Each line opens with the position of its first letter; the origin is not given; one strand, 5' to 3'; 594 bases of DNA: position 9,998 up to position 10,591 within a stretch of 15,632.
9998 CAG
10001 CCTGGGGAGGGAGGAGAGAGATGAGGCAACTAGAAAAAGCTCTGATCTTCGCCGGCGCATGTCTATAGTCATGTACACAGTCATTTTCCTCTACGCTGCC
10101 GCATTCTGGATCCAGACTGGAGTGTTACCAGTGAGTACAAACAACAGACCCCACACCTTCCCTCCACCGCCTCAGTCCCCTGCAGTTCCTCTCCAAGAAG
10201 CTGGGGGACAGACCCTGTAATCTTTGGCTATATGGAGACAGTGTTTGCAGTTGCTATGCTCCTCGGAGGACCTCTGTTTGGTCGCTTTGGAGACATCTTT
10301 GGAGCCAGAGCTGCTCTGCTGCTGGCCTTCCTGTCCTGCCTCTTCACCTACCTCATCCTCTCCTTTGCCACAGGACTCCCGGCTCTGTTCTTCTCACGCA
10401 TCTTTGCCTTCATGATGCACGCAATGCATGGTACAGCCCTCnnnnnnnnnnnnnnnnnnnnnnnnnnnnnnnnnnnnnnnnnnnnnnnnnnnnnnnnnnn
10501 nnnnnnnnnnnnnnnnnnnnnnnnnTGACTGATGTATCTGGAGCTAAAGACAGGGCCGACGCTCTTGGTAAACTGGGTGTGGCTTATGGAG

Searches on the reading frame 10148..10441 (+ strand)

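Call 53: search_protein_families(library=pfam, max_evalue=0.01, proteins=[window:10148-10441:+])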
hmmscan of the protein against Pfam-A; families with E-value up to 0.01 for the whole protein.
window:10148-10441:+ (98 aa): 2 families
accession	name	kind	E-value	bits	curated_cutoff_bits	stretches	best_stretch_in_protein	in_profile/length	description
PF07690.21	MFS_1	-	2.3e-08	33.8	33.4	1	18-93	26-101/347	Major Facilitator Superfamily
PF13347.12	MFS_2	-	0.0089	15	27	1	19-90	255-326/427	MFS/sugar transport protein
